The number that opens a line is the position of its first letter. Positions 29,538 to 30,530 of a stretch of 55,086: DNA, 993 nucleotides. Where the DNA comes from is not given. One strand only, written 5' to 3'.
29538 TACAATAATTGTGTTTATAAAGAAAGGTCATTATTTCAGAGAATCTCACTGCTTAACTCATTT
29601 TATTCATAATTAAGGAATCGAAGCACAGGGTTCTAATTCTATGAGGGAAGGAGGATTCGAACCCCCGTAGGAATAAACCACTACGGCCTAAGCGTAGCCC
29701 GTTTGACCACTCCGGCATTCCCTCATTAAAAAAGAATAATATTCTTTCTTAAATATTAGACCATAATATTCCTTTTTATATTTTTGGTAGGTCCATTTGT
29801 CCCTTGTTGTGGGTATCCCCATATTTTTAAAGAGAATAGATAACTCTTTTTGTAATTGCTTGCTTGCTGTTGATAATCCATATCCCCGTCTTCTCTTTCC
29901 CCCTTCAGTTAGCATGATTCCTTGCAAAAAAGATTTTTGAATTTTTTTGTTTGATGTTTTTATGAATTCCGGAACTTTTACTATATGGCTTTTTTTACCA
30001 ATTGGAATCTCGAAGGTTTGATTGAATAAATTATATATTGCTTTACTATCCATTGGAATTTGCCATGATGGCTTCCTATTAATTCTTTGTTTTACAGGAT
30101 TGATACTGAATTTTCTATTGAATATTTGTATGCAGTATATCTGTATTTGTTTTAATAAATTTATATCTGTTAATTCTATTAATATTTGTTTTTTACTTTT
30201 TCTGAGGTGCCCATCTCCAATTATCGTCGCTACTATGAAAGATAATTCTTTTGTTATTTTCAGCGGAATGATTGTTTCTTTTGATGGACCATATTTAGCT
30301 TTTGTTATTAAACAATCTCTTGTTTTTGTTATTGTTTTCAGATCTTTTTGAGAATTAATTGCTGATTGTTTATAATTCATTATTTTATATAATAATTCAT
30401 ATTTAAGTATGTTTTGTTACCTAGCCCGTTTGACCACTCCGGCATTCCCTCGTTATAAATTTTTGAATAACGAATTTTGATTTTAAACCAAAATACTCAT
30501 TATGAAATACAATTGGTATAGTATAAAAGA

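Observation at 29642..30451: tRNA-Leu(UAG) preceded by an exact 30-nt copy of its own 5' end, with an intact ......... endonuclease ORF between them that stops on the anticodon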

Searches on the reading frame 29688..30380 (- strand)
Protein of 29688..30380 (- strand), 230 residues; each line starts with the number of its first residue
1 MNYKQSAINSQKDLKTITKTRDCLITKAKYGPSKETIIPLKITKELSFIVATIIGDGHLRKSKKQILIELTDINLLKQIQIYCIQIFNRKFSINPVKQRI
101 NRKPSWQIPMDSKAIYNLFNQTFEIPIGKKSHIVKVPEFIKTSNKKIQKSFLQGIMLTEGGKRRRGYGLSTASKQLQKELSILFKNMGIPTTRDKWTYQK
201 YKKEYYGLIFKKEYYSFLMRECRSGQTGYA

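Call 7: search_protein_families(library=pfam, proteins=[window:29688-30380:-], max_evalue=0.1)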
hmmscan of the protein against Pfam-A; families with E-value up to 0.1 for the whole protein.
window:29688-30380:- (230 aa): 1 family
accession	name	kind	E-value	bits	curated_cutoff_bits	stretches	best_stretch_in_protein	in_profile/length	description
PF14528.11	LAGLIDADG_3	-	2.3e-09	37.8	22.5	1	148-215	3-74/82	LAGLIDADG-like domain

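Call 8: search_solved_structures(query=window:29688-30380:-, max_evalue=1, show_alignments=2)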
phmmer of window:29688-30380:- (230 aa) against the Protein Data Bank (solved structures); distinct sequences matched with E-value up to 1: 9.
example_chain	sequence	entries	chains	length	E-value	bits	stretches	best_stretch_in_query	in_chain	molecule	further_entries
7qsu_A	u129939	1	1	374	1.2e-05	28.3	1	25-209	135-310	V-ATPase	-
7qss_A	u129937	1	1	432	1.5e-05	27.9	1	25-209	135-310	V-type ATP synthase alpha chain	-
2cw7_A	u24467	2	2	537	0.00084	22.2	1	123-209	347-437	Endonuclease PI-PkoII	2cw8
5o6i_A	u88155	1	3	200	0.2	14.5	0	48-192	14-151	Homing endonuclease I-DmoI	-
1b24_A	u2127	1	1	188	0.32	13.8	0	66-192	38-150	Homing endonuclease I-DmoI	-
5o6g_A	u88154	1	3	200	0.33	13.7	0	73-192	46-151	Homing endonuclease I-DmoI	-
4un7_G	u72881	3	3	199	0.33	13.7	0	66-192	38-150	HOMING ENDONUCLEASE I-DMOI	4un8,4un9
2vs7_A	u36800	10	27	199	0.37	13.6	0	66-192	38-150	HOMING ENDONUCLEASE I-DMOI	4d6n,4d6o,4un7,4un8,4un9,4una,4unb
2vs8_A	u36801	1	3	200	0.37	13.6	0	66-192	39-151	HOMING ENDONUCLEASE I-DMOI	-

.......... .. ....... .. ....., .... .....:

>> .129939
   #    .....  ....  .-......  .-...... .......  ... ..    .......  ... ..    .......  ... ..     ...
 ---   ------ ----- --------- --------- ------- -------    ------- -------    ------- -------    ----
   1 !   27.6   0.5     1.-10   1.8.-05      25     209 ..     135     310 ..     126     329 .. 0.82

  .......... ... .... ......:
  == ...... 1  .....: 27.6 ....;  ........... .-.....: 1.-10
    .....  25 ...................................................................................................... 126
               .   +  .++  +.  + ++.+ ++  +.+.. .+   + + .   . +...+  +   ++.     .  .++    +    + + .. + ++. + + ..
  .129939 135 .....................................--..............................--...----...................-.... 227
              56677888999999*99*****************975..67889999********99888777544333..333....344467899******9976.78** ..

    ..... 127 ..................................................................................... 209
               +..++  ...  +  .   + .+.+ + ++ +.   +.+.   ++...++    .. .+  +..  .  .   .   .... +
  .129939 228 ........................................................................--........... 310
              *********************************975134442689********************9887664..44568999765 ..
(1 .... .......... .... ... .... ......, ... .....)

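Call 9: find_homologous_proteins(query=window:29688-30380:-)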
Query window:29688-30380:- (230 aa): 127 proteins with E <= 0.001 among 401 candidates; the best 120 are listed.
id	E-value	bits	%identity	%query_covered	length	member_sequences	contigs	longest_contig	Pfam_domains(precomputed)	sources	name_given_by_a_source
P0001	2.6e-130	451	100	90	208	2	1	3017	PF14528.12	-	-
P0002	3.1e-126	437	87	100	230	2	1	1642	PF14528.12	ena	-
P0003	3.3e-123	427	87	99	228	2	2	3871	PF14528.12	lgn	-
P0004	2.3e-122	425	85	100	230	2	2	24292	PF14528.12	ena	-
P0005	4.0e-118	411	82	100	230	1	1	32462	PF14528.12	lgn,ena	-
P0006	1.7e-116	405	81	100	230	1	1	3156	PF14528.12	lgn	-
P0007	1.4e-112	393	80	100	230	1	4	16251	PF14528.12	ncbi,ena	-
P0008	1.9e-111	389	79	100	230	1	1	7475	PF14528.12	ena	-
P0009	1.5e-110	386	81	97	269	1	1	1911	PF14528.12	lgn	-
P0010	2.4e-99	349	72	99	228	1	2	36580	PF14528.12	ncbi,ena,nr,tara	ncbi:hypothetical protein CMI41_01785 [Candidatus Pacearchaeota archaeon]|nr:hypothetical protein [C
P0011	3.6e-97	342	70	99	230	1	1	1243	PF14528.12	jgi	jgi:intein/homing endonuclease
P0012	1.0e-93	331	65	100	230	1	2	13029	PF14528.12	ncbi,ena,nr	ncbi:MAG: hypothetical protein IH845_04120 [Nanoarchaeota archaeon]|nr:hypothetical protein [Nanoarc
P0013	6.6e-93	328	67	99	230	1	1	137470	PF14528.12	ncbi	ncbi:MAG: hypothetical protein ABIF88_02295 [archaeon]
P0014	1.2e-85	304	61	99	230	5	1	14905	PF14528.12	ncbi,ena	-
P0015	1.4e-84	301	65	98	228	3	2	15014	PF14528.12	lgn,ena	-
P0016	3.3e-84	300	66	94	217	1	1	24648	PF14528.12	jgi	jgi:intein/homing endonuclease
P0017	4.8e-83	296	62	99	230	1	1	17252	PF14528.12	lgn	-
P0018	5.8e-83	296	62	100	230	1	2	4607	PF14528.12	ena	-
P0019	1.0e-82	295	61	99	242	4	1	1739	PF05204.20,PF14528.12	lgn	-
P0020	2.0e-82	294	63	97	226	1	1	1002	PF14528.12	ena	-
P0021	3.5e-82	293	63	99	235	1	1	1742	PF14528.12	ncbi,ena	-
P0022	6.6e-82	292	61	99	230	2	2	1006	PF14528.12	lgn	-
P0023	1.0e-81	292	60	99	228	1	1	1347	PF05204.20,PF14528.12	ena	-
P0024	1.7e-81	291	61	99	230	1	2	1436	PF14528.12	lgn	-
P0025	1.8e-81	291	63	98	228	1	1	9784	PF14528.12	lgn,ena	-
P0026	4.8e-80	286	60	100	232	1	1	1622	PF14528.12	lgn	-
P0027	6.1e-80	286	61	100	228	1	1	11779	PF14528.12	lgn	-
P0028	8.3e-80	285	60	99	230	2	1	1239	PF14528.12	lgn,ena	-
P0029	1.1e-79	285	64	93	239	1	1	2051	PF14528.12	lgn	-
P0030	7.6e-79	282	63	96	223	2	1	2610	PF14528.12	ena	-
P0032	2.4e-78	281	57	100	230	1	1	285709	PF14528.12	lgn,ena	-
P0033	4.6e-78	280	60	99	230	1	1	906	PF14528.12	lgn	-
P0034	5.1e-78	280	59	99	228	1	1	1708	PF14528.12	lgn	-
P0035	7.3e-78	279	61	98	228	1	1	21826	PF14528.12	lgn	-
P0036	8.1e-78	279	59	99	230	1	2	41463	PF14528.12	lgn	-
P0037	1.6e-77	278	60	98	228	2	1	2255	PF14528.12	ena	-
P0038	2.1e-77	278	59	100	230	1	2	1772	PF14528.12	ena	-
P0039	3.7e-77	277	60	99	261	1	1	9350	PF05204.20,PF14528.12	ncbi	-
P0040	4.5e-77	276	59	99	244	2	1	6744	PF14528.12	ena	-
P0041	5.8e-77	276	57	99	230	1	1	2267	PF14528.12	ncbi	-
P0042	7.0e-77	276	58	99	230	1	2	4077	PF14528.12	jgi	-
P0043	1.6e-76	275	62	95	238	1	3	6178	PF14528.12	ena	-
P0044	4.4e-76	273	60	95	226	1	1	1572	PF14528.12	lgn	-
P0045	6.8e-76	273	59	97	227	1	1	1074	PF14528.12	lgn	-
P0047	2.7e-75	271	57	99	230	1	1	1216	PF14528.12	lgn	-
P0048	2.7e-75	271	59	100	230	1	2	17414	PF14528.12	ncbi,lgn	-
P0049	3.7e-75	270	60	98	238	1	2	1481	PF05204.20,PF14528.12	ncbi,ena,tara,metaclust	tara:strand:- start:11 stop:727 length:717 start_codon:yes stop_codon:yes gene_type:complete|metaclu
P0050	5.7e-75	270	58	99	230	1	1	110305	PF05204.20,PF14528.12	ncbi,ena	-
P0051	7.2e-75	269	58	99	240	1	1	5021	PF10298.15,PF14528.12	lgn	-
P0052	9.1e-75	269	57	98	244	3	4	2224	PF05204.20,PF14528.12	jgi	jgi:intein/homing endonuclease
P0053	1.1e-74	269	58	99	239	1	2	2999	PF05204.20,PF14528.12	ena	-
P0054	1.3e-74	268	60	99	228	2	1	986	PF14528.12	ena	-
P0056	9.4e-74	266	55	100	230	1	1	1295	PF14528.12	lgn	-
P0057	9.6e-74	266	60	93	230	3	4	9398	PF14528.12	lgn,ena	-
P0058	1.2e-73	265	60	95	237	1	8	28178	PF05204.20,PF14528.12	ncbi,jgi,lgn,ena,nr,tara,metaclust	ncbi:hypothetical protein CMI38_03305 [Candidatus Pacearchaeota archaeon]|jgi:hypothetical protein|n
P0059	2.0e-73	265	56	99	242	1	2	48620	PF05204.20,PF14528.12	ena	-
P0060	2.2e-73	264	57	99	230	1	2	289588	PF14528.12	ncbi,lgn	-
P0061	2.3e-73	264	61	93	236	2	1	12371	PF05204.20,PF14528.12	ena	-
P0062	3.8e-73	264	56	99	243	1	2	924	PF14528.12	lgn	-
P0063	4.5e-73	263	56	98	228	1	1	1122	PF14528.12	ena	-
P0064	1.1e-72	262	54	99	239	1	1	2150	PF14528.12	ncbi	-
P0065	2.2e-72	261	58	95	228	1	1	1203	PF14528.12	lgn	-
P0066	3.8e-72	260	56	99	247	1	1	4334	PF05204.20,PF14528.12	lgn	-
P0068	6.9e-72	260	58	98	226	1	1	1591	PF14528.12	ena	-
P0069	7.9e-72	259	57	98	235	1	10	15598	PF05204.20,PF14528.12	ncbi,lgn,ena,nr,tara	ncbi:hypothetical protein CMI40_00965 [Candidatus Pacearchaeota archaeon]|nr:hypothetical protein [C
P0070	9.0e-72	259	57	99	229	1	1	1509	PF14528.12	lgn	-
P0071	9.4e-72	259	54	99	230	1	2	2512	PF14528.12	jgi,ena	jgi:hypothetical protein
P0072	1.6e-71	258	56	98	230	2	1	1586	PF14528.12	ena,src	-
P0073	1.7e-71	258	60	93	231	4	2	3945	PF05204.20,PF14528.12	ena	-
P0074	1.8e-71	258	57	97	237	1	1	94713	PF14528.12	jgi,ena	-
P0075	2.2e-71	258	56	97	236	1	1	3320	PF14528.12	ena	-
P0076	3.9e-71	257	58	94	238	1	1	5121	PF14528.12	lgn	-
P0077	5.3e-71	257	58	97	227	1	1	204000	PF14528.12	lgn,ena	-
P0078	5.9e-71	257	56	96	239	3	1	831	PF14528.12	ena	-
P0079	7.4e-71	256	54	99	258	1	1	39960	PF05204.20,PF14528.12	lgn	-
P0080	1.1e-70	256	58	97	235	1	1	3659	PF05204.20,PF14528.12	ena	-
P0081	1.4e-70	255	57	99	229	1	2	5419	PF14528.12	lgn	-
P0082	1.5e-70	255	57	99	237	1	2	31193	PF14528.12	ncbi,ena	-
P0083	1.8e-70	255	54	97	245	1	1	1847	PF14528.12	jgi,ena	-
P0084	4.9e-70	253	56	94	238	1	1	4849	PF14528.12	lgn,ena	-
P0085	1.3e-69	252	57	93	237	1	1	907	PF14528.12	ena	-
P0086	2.2e-69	251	60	89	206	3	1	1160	PF14528.12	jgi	-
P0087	3.6e-69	251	58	92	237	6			PF05204.20,PF14528.12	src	-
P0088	1.0e-68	249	54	97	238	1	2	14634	PF14528.12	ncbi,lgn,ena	ncbi:MAG: hypothetical protein AABW67_00945 [Nanoarchaeota archaeon]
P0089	1.7e-68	248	55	98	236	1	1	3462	PF14528.12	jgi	jgi:hypothetical protein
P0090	2.6e-68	248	57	93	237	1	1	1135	PF05204.20,PF14528.12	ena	-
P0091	4.0e-68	247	53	99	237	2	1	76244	PF05204.20,PF14528.12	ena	-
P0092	4.9e-68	247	53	97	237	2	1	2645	PF14528.12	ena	-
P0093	1.9e-67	245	54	98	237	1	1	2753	PF14528.12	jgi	-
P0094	4.8e-67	244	55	99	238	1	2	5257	PF14528.12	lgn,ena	-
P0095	4.4e-66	241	56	93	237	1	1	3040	PF14528.12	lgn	-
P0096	6.6e-66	240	55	99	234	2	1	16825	PF14528.12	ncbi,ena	-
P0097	7.9e-66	240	54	96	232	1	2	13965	PF05204.20,PF14528.12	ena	-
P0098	1.3e-65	239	55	94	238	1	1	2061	PF14528.12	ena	-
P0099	2.7e-65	238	56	92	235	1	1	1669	PF14528.12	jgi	jgi:intein/homing endonuclease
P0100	1.5e-62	229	51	97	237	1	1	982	PF14528.12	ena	-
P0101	1.9e-62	229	51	97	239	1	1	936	PF05204.20,PF14528.12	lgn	-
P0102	9.5e-62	226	50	99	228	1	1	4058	PF05204.20,PF14528.12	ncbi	-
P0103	1.7e-61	226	52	97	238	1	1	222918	PF14528.12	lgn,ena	-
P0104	2.4e-61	225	51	91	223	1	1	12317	PF14528.12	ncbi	-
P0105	4.4e-61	224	52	97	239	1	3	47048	PF05204.20,PF14528.12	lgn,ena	-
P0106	4.8e-61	224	54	93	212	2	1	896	PF14528.12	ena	-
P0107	1.2e-59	220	54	93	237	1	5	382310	PF14528.12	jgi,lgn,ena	jgi:intein/homing endonuclease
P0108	2.7e-59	218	52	97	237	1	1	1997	PF14528.12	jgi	jgi:hypothetical protein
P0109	5.0e-59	218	53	94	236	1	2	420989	PF14528.12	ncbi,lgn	-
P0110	1.7e-58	216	50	97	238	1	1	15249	PF14528.12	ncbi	-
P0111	3.4e-57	212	49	97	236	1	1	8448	PF14528.12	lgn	-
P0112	1.8e-56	209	53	77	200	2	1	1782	PF14528.12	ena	-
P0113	1.2e-49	187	45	94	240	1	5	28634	PF03161.19,PF14528.12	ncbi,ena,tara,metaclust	tara:strand:+ start:304 stop:1026 length:723 start_codon:yes stop_codon:yes gene_type:complete|metac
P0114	5.5e-49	185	42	94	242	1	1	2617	PF14528.12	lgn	-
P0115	1.2e-47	180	43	99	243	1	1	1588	PF05204.20,PF14528.12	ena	-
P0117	5.7e-43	165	45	93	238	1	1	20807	PF14528.12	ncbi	-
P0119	1.5e-40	157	39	99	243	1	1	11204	PF14528.12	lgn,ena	-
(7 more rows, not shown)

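Call 11: find_related_loci(query=A1, collection=genome_contigs, flank=4000)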
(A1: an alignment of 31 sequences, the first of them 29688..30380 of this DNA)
Query A1 (230 aa) in genome_contigs; peptide patterns used: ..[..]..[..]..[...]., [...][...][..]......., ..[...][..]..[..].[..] (x = any residue, [..] = any of these).
355 stretches matched a pattern; 62 encode a relative of the query (tblastn E <= 1e-3); 62 distinct loci.
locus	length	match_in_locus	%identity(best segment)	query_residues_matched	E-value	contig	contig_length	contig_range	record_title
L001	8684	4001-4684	72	1-228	5e-99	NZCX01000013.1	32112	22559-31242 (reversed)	MAG: Candidatus Pacearchaeota archaeon isolate ARS1160 MHASMcontig_144639, whole genome shotgun sequence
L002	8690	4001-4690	65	1-230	1e-92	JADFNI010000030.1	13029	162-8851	MAG: Nanoarchaeota archaeon isolate B62T1B5 B62T1B5_NODE5367, whole genome shotgun sequence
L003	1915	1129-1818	60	1-228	4e-89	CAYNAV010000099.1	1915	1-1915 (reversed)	MAG TPA_asm: Candidatus Woesearchaeota archaeon isolate SRP178699_co1_438 genome assembly, contig: NODE_109165_length_19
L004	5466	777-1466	58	1-230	1e-81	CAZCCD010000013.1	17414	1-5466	MAG TPA_asm: Candidatus Woesearchaeota archaeon isolate binchicken_co38_509 genome assembly, contig: NODE_6883_length_17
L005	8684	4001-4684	58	1-228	1e-81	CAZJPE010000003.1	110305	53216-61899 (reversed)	MAG TPA_asm: Candidatus Woesearchaeota archaeon isolate SRP178908_co2_70 genome assembly, contig: NODE_18_length_110305_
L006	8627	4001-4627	61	10-218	1e-78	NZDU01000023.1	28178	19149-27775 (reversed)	MAG: Candidatus Pacearchaeota archaeon isolate ARS103 40312, whole genome shotgun sequence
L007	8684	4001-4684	54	1-228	1e-77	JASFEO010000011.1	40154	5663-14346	MAG: Candidatus Pacearchaeota archaeon isolate D0606M12metaG_Bin_371 D0606M12metaG_FD_scaffold_125_c1, whole genome shot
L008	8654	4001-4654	57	1-218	3e-77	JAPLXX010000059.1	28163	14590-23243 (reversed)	MAG: Candidatus Pacearchaeota archaeon isolate LacPavin_0920_SED2_MAG_35_12 LacPavin_0920_SED2_scaffold_605234, whole ge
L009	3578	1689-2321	61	1-213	6e-76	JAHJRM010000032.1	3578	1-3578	MAG: Nanoarchaeota archaeon isolate OS_PC_MetaG.mb.152 OS_PC_MetaG.mb.152_k141_121953, whole genome shotgun sequence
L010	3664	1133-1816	57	1-228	7e-76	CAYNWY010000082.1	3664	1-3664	MAG TPA_asm: Candidatus Woesearchaeota archaeon isolate binchicken_co387_31 genome assembly, contig: NODE_37345_length_3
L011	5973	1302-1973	54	1-224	6e-76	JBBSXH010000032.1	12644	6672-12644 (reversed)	MAG: Nanoarchaeota archaeon isolate H32-bin021_1 H32_bin021_1_000000000032, whole genome shotgun sequence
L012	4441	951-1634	58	1-228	1e-74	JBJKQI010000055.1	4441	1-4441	MAG: Candidatus Pacearchaeota archaeon isolate Bin_30 S1Ck127_2354815_flag_0_multi_16.9629_len_4441, whole genome shotgu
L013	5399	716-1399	61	1-228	8e-74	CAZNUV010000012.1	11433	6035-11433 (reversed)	MAG TPA_asm: Candidatus Woesearchaeota archaeon isolate SRP178699_co1_41 genome assembly, contig: NODE_7702_length_11433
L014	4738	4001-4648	56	3-218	3e-76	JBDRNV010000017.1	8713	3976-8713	MAG: Nanoarchaeota archaeon isolate MEGAHIT-group-1.916 k141_13704663, whole genome shotgun sequence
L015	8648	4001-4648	53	3-218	3e-73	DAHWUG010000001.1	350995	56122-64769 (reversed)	MAG TPA_asm: Nanoarchaeota archaeon isolate clean1988 NODE_1_length_350995_cov_6.132942, whole genome shotgun sequence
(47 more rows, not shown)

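Call 43: predict_structure(alignment_id=A1)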
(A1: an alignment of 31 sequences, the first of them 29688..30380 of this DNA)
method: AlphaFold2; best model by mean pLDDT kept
length: 230 residues; sequences in the alignment: 31
mean_pLDDT: 92.8   pTM: 0.90
mean pLDDT of the five models: 92.8, 92.8, 92.6, 91.0, 91.1
residues with pLDDT >= 90: 202; 70-90: 17; 50-70: 4; < 50: 7
segments of 3 or more residues with pLDDT < 50: 224-230
pLDDT, mean of each block of 10 residues (from residue 1): 94 97 96 95 97 96 94 93 96 95 95 97 95 96 96 95 91 97 97 94 94 89 47
secondary structure, 60 per line:
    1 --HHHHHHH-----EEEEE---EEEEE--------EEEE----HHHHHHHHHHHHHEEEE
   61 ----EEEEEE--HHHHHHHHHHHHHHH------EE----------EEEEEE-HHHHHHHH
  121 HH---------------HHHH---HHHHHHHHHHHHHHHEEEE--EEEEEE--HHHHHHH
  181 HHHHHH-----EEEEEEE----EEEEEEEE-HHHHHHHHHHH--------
elements in order: H3-9 E15-19 E23-27 E36-39 H44-56 E57-60 E65-70 H73-87 E106-111 H113-122 H138-141 H145-159 E160-163 E166-171 H174-186 E192-198 E203-210 H212-222
